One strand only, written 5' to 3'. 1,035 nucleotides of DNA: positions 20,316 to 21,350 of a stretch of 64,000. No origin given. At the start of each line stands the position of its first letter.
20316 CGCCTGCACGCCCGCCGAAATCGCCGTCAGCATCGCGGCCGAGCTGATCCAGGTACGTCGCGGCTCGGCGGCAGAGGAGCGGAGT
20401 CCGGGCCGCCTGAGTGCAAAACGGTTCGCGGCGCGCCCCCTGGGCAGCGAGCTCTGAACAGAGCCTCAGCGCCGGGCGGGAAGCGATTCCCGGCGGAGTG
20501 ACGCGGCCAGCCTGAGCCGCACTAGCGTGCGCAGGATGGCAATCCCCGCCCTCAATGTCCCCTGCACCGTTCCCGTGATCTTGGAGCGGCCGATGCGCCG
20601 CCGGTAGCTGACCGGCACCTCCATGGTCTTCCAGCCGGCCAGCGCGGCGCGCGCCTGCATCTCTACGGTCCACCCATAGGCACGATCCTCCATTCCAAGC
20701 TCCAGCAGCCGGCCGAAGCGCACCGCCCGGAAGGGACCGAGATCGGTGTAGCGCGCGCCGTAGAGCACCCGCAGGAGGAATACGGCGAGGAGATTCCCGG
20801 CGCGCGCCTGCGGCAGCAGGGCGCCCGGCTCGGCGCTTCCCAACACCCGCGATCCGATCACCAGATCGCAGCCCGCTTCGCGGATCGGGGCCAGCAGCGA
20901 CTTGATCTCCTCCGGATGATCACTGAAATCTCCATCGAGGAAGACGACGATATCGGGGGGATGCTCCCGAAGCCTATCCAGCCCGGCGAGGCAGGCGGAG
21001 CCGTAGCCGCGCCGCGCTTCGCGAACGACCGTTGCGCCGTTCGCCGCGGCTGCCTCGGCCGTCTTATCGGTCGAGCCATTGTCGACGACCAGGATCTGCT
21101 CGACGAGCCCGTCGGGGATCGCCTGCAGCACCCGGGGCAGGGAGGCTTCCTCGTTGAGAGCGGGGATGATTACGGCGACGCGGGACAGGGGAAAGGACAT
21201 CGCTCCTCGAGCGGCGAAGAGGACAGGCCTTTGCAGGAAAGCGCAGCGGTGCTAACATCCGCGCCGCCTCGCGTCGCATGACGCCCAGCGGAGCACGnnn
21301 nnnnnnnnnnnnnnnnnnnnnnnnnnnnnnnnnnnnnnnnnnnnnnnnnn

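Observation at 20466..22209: Mycobacterial-type DPPR-synthase (UbiA) paired with a Ppm1-like GT2, 5 kb upstream of the GT-C-rich locus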

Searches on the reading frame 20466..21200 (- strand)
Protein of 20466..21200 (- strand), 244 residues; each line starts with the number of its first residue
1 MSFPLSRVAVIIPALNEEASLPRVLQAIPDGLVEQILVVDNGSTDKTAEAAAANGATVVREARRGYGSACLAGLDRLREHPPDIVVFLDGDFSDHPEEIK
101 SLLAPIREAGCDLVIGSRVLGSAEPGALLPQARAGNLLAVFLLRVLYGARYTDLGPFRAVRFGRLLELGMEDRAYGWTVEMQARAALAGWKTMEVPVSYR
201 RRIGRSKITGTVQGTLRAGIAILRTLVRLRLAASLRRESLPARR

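Call 6: search_protein_families(library=pfam, proteins=[window:20466-21200:-], max_evalue=0.01)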
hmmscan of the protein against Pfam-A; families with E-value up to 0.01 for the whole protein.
window:20466-21200:- (244 aa): 4 families
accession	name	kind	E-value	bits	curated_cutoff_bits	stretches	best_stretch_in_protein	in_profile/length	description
PF00535.33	Glycos_transf_2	-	2.1e-20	73.7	23.3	1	10-132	2-129/168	Glycosyl transferase family 2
PF13641.12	Glyco_tranf_2_3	-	1.2e-06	29.1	27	1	7-115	2-120/230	Glycosyltransferase like family 2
PF12804.13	NTP_transf_3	-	0.00022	21.8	27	1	17-130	23-134/160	MobA-like NTP transferase domain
PF13704.12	Glyco_tranf_2_4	-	0.0006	20.7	27.5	1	16-68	2-54/98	Glycosyl transferase family 2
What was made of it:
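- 20466..21200 (-): GT2 glycosyltransferase, 244 aa. DPMS/DPM1/AglJ-like catalytic domain with no TM anchor. Candidate polyprenyl-phosphate hexose synthase. A lineage-specific neighbour, not part of the widely conserved module. Pfam Glycos_transf_2 73.7 bits (call 6).
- On DPM1/DPMS-type polyprenyl-phosphate glycosyltransferase (GT2): Pfam GT2 scores 73.7 bits (call 6).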

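Call 7: search_protein_families(library=ncbifam, proteins=[window:20466-21200:-], max_evalue=0.01)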
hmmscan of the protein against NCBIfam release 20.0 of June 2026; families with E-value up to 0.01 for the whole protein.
window:20466-21200:- (244 aa): 14 families
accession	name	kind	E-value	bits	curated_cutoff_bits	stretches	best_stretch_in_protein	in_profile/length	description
TIGR04182.1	glyco_TIGR04182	equivalog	4.1e-33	115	325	1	8-229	2-217/293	S-layer glycoprotein N-glycosyltransferase AglJ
NF041391.1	DPhHxTase_Halo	equivalog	1.6e-17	63.2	375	1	14-223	3-206/213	dolichyl-phosphate hexose transferase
NF010496.0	PRK13915.1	equivalog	3.3e-15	55.9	262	1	7-109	32-146/307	glucosyl-3-phosphoglycerate synthase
NF058614.1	PPMAGASynPpgS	equivalog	2.6e-13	49.9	370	1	8-131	2-126/226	polyprenyl-phospho-N-acetylgalactosaminyl synthase PpgS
TIGR03965.1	mycofact_glyco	equivalog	3.9e-11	42.5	280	1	6-127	74-200/467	mycofactocin biosynthesis glycosyltransferase MftF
TIGR04283.1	glyco_like_mftF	equivalog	2.6e-10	40.3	182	1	9-91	2-82/221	TIGR04283 family arsenosugar biosynthesis glycosyltransferase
NF007986.1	PRK10714.1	equivalog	8.4e-10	38.2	529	1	4-115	4-123/316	undecaprenyl-phosphate 4-deoxy-4-formamido-L-arabinose transferase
NF047588.1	GlcsyltransPgfSStrep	equivalog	5.4e-06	25.8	500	1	7-118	2-121/308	glycosyltransferase PgfS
NF041875.1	EPS_EpsD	equivalog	2.8e-05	23.7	370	1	8-117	1-115/325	exopolysaccharide biosynthesis glycosyltransferase EpsD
NF041865.1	EpsU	equivalog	3e-05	23.2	700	1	6-102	39-143/394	exopolysaccharide biosynthesis GT2 family glycosyltransferase EpsU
TIGR03469.1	HpnB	hypoth_equivalog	4.1e-05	22.8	379.25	1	7-114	45-168/386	hopene-associated glycosyltransferase HpnB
NF045692.1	OglycostaseCruG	equivalog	0.00053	19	600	1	5-53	40-90/386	2'-O-glycosyltransferase CruG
NF010938.0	PRK14358.1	equivalog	0.00063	18.4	500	1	34-121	51-139/481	bifunctional N-acetylglucosamine-1-phosphate uridyltransferase/glucosamine-1-phosphate acetyltransferase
NF038302.1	EPS_HpsE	equivalog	0.00096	18.2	300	1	8-53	3-53/307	hormogonium polysaccharide biosynthesis glycosyltransferase HpsE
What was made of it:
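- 20466..21200 (-): NCBIfam best hit is AglJ at 115 bits, below its cutoff of 325 (call 7).
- On DPM1/DPMS-type polyprenyl-phosphate glycosyltransferase (GT2): ArnC 38 vs 529 (call 7).
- Closest known: Dolichyl/polyprenyl-phosphate mannose synthases. Same: AglJ is the best NCBIfam model (call 7).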

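Call 15: search_solved_structures(query=window:20466-21200:-, max_evalue=0.001, show_alignments=2)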
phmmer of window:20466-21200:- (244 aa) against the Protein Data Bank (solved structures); distinct sequences matched with E-value up to 0.001: 11.
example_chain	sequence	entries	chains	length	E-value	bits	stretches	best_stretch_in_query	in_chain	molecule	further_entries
4y6n_A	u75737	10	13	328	4.1e-11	46.2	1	8-108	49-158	Glucosyl-3-phosphoglycerate synthase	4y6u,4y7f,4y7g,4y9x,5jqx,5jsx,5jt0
3e25_A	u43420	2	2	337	4.5e-11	46.1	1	8-108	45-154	Putative uncharacterized protein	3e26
4ddz_A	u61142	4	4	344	4.6e-11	46.1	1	8-108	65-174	GLUCOSYL-3-PHOSPHOGLYCERATE SYNTHASE (GpgS) | Glucosyl-3-phosphoglycerate synthase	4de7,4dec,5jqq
5mlz_A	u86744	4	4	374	1.2e-09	41.4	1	3-210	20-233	Dolichol monophosphate mannose synthase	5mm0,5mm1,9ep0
3ckj_A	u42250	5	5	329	2.7e-09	40.3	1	8-114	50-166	Putative uncharacterized protein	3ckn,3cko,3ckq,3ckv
9hwj_A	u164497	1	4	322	4.6e-09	39.5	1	3-114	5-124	Undecaprenyl-phosphate 4-deoxy-4-formamido-L-arabinose transferase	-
9bhc_C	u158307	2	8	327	7.3e-09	38.8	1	3-116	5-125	Undecaprenyl-phosphate 4-deoxy-4-formamido-L-arabinose transferase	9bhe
8vxh_A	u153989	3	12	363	9.7e-09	38.4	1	3-116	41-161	Undecaprenyl-phosphate 4-deoxy-4-formamido-L-arabinose transferase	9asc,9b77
7pdo_A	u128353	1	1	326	6.5e-08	35.8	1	8-116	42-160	Glucosyl-3-phosphoglycerate synthase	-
7p5l_A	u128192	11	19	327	6.5e-08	35.7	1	8-116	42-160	Glucosyl-3-phosphoglycerate synthase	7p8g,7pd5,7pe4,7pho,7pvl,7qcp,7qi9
3f1y_A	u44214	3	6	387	0.00012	25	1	31-109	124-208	Mannosyl-3-phosphoglycerate synthase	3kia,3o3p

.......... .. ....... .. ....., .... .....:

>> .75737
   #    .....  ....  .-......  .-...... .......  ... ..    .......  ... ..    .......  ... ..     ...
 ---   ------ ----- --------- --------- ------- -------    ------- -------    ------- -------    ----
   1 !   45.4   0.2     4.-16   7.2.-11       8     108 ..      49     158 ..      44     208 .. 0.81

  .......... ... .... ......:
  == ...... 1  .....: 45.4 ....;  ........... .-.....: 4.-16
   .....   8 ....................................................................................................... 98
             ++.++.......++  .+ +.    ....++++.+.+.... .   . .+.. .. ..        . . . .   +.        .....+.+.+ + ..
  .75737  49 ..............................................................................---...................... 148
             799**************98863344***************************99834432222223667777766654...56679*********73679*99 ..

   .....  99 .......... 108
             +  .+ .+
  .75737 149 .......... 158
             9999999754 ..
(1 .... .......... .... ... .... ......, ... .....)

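Call 66: find_homologous_proteins(query=window:20466-21200:-, max_evalue=0.00001)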
Query window:20466-21200:- (244 aa): 8000 proteins with E <= 0.00001 among 8000 candidates; the best 120 are listed.
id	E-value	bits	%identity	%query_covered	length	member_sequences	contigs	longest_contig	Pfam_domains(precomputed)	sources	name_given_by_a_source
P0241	4.4e-151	519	100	100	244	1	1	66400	PF13641.13,PF00535.33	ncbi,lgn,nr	ncbi:MAG TPA: glycosyltransferase family 2 protein [Candidatus Polarisedimenticolia bacterium]|nr:gl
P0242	1.1e-144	498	96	100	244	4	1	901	PF13641.13,PF00535.33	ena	-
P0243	2.5e-134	464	94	95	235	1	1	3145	PF13641.13,PF00535.33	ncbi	-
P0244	2.0e-133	461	88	100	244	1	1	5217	PF13641.13,PF00535.33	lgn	-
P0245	3.1e-133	461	89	100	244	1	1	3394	PF13641.13,PF00535.33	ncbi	-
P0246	1.0e-132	459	88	100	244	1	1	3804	PF13641.13,PF00535.33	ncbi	-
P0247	8.2e-132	456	88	100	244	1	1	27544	PF13641.13,PF00535.33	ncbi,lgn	-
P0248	3.0e-120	418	83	99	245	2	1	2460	PF13641.13,PF00535.33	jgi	jgi:glycosyltransferase involved in cell wall biosynthesis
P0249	6.3e-119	414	83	99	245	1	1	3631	PF13641.13,PF00535.33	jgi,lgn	jgi:glycosyltransferase involved in cell wall biosynthesis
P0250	3.5e-118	411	80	99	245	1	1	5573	PF13641.13,PF00535.33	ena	-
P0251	5.4e-118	411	80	98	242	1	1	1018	PF13641.13,PF00535.33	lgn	-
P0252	5.8e-106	371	71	98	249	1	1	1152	PF13641.13,PF00535.33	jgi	jgi:glycosyltransferase involved in cell wall biosynthesis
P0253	6.6e-105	368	71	98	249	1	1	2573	PF13641.13,PF00535.33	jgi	jgi:glycosyltransferase involved in cell wall biosynthesis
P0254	1.1e-104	367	76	93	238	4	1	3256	PF13641.13,PF00535.33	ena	-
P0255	2.1e-104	366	75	95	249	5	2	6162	PF13641.13,PF00535.33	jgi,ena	-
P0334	1.6e-85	304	64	93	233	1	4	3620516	PF13641.13,PF00535.33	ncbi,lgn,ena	-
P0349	4.0e-85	303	65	94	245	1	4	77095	PF13641.13,PF00535.33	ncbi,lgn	-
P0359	1.2e-84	302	64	93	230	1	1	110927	PF13641.13,PF00535.33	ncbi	ncbi:MAG: glycosyltransferase family 2 protein [Planctomycetota bacterium]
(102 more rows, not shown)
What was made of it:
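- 20466..21200 (-): Polarisedimenticolia MAG (call 66).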

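Call 67: find_encoding_contigs(protein=P0334, flank=6000, max_places=2)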
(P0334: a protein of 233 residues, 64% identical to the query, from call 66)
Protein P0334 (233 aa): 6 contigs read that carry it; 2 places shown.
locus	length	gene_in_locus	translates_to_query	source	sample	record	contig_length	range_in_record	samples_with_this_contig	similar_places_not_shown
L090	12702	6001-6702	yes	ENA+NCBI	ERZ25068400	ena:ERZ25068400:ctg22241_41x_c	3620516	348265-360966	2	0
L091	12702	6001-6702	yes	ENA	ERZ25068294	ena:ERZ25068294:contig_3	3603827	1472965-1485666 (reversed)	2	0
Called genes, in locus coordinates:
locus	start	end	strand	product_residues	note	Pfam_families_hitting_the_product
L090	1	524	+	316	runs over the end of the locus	PF00884:Sulfatase (weak)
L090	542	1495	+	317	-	PF03706:LPG_synthase_TM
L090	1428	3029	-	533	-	-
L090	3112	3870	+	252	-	PF00535:Glycos_transf_2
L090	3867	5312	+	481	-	PF26314:MptA_B_family, PF09594:GT87 (weak)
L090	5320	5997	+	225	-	PF27149:YdjY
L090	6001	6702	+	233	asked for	PF13641:Glyco_tranf_2_3, PF00535:Glycos_transf_2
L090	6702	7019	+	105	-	-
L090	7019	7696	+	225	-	PF00535:Glycos_transf_2, PF10111:Glyco_tranf_2_2 (faint), PF13641:Glyco_tranf_2_3 (faint)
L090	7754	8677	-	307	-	PF01791:DeoC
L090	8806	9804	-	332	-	PF00316:FBPase, PF18913:FBPase_C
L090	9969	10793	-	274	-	PF00561:Abhydrolase_1, PF12697:Abhydrolase_6, PF12146:Hydrolase_4 (faint)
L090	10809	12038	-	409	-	PF00296:Bac_luciferase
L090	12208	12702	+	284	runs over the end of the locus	PF02366:PMT, PF13231:PMT_2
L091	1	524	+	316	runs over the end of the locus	PF00884:Sulfatase (weak)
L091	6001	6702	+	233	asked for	PF13641:Glyco_tranf_2_3, PF00535:Glycos_transf_2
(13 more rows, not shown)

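Call 68: find_encoding_contigs(protein=P0359, flank=6000, max_places=1)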
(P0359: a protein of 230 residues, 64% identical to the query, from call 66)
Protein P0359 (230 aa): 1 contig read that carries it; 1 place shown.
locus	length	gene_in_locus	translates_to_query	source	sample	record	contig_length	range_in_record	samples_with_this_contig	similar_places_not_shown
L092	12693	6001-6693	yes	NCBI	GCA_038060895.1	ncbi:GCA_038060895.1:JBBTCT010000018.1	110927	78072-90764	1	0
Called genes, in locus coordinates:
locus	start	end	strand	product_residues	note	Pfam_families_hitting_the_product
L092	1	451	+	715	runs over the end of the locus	PF00403:HMA, PF00122:E1-E2_ATPase, PF00702:Hydrolase, PF12710:HAD (weak)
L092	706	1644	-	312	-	-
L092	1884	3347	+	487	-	PF02789:Peptidase_M17_N, PF00883:Peptidase_M17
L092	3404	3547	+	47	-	-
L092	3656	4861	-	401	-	-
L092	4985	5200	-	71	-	-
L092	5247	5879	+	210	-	PF09837:DUF2064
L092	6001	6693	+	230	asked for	PF00535:Glycos_transf_2, PF13641:Glyco_tranf_2_3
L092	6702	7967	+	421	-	PF00188:CAP, PF13428:TPR_14 (faint)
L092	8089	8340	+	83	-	-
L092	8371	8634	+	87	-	-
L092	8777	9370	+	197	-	-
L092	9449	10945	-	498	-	PF00361:Proton_antipo_M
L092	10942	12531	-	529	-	PF00361:Proton_antipo_M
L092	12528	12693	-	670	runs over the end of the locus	PF00662:Proton_antipo_N, PF00361:Proton_antipo_M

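Call 69: find_encoding_contigs(protein=P0349, flank=6000, max_places=1)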
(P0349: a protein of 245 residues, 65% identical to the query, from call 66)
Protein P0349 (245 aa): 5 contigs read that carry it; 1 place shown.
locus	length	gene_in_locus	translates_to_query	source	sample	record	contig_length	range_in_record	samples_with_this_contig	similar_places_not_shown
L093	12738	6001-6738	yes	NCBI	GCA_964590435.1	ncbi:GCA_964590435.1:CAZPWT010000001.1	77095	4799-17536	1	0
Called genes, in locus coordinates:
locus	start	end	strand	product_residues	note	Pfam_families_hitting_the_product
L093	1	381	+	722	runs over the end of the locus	PF00403:HMA, PF00122:E1-E2_ATPase, PF00702:Hydrolase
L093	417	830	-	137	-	PF15601:Imm70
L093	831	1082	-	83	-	-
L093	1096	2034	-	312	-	-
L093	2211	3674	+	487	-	PF02789:Peptidase_M17_N, PF00883:Peptidase_M17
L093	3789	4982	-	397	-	PF13181:TPR_8 (faint), PF13374:TPR_10 (faint), PF13176:TPR_7 (faint), PF13432:TPR_16 (weak), PF13424:TPR_12 (weak), PF00515:TPR_1, PF07719:TPR_2 (weak)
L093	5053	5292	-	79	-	-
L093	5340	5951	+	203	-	PF09837:DUF2064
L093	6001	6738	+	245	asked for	PF00535:Glycos_transf_2, PF13641:Glyco_tranf_2_3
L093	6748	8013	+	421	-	PF00188:CAP, PF13428:TPR_14 (faint)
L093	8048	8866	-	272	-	-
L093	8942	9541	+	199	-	-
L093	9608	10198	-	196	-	-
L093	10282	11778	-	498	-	PF00361:Proton_antipo_M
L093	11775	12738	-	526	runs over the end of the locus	PF00361:Proton_antipo_M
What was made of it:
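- GT2 orthologues at 64-65% identity sit in unrelated contexts elsewhere (calls 67-69).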

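Call 93: predict_structure(alignment_id=A3)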
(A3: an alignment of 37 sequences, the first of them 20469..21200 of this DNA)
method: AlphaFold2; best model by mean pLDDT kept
length: 244 residues; sequences in the alignment: 37
mean_pLDDT: 91.3   pTM: 0.90
mean pLDDT of the five models: 91.3, 91.0, 90.5, 90.3, 90.1
residues with pLDDT >= 90: 189; 70-90: 37; 50-70: 10; < 50: 8
segments of 3 or more residues with pLDDT < 50: 239-244
pLDDT, mean of each block of 10 residues (from residue 1): 76 96 97 97 95 98 93 98 97 96 97 97 90 92 95 94 97 94 97 97 72 82 92 72 43
secondary structure, 60 per line:
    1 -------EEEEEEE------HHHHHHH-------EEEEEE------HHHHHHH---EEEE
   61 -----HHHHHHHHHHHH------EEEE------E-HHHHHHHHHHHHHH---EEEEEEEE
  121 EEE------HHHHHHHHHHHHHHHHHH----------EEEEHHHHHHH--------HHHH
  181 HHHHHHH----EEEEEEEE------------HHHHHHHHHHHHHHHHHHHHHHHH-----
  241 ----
elements in order: E8-14 H21-27 E35-40 H47-53 E57-60 H66-77 E84-87 H96-109 E113-123 H130-147 E158-161 H162-168 H177-187 E192-199 H212-235

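Call 95: fold_search(model_id=the predicted structure, library=pdb)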
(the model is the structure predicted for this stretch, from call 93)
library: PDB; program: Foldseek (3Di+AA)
matches with E <= 10: 1602; with E <= 0.001: 386
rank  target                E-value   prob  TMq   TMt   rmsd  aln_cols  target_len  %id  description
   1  5mlz                  3.0e-14  1.00  0.71  0.50   3.8       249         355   29  Dolichyl phosphate mannose synthase in complex with GDP and Mg2+ (released 2017-08-09)
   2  5jt0                  4.4e-14  1.00  0.72  0.63   3.0       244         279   26  Crystal structure of glucosyl-3-phosphoglycerate synthase from Mycobacterium tuberculosis in complex with Mn2+, uridine- (released 2017-05-24)
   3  9asc_A                6.0e-14  1.00  0.73  0.57   3.7       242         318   23  Cryo-EM Structure of the Glycosyltransferase ArnC from Salmonella enterica in the UDP-bound State Determined on Talos  (released 2025-02-05)
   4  9bhc_A                6.8e-14  1.00  0.67  0.54   3.5       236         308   21  Salmonella undecaprenyl-phosphate 4-deoxy-4-formamido-L-arabinose transferase (ArnC) (released 2025-02-12)
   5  4y7f                  7.2e-14  1.00  0.70  0.62   3.6       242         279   27  Crystal structure of glucosyl-3-phosphoglycerate synthase from Mycobacterium tuberculosis in complex with Mn2+, uridine- (released 2015-07-15)
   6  4dec                  1.2e-13  1.00  0.74  0.64   2.8       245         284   26  Crystal structure of glucosyl-3-phosphoglycerate synthase from Mycobacterium tuberculosis in complex with Mn2+, uridine- (released 2012-06-06)
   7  5jqx_C                1.2e-13  1.00  0.71  0.63   3.4       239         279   27  Crystal structure of glucosyl-3-phosphoglycerate synthase from Mycobacterium tuberculosis in complex with phosphoglyce (released 2017-05-24)
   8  9bhc_B                1.2e-13  1.00  0.67  0.54   4.7       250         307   21  Salmonella undecaprenyl-phosphate 4-deoxy-4-formamido-L-arabinose transferase (ArnC) (released 2025-02-12)
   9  7pdo                  1.3e-13  1.00  0.70  0.58   3.5       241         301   25  Crystal structure of Mycobacterium hassiacum glucosyl-3-phosphoglycerate synthase at pH 5.5 in complex with UDP (released 2023-02-15)
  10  5jqx_B                1.3e-13  1.00  0.72  0.64   2.9       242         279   26  Crystal structure of glucosyl-3-phosphoglycerate synthase from Mycobacterium tuberculosis in complex with phosphoglyce (released 2017-05-24)
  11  7p8g                  1.7e-13  1.00  0.68  0.56   3.8       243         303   25  Crystal structure of Mycobacterium hassiacum glucosyl-3-phosphoglycerate synthase at pH 5.5 - apo form (released 2023-01-25)
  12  8vxh_A                1.7e-13  1.00  0.66  0.53   3.8       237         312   23  Cryo-EM Structure of the Glycosyltransferase ArnC from Salmonella enterica in the Apo State Determined on Talos Arctic (released 2025-02-05)
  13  5jqx_A                1.9e-13  1.00  0.72  0.63   3.3       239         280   27  Crystal structure of glucosyl-3-phosphoglycerate synthase from Mycobacterium tuberculosis in complex with phosphoglyce (released 2017-05-24)
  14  7pd5                  2.0e-13  1.00  0.70  0.57   3.4       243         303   26  Crystal structure of Mycobacterium hassiacum glucosyl-3-phosphoglycerate synthase at pH 5.5 in complex with 4-aminobenzo (released 2023-02-15)
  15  5juc                  2.0e-13  1.00  0.69  0.62   3.6       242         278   26  Crystal structure of glucosyl-3-phosphoglycerate synthase from Mycobacterium tuberculosis in complex with Mn2+, uridine- (released 2017-05-24)
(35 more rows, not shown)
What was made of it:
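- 20466..21200 (-): The AF2 model has pLDDT 91, and Foldseek rates DPMS, GpgS and ArnC about equally (calls 93, 95).
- Closest known: Dolichyl/polyprenyl-phosphate mannose synthases. Different: The fold is equally close to the soluble enzyme GpgS (call 95).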
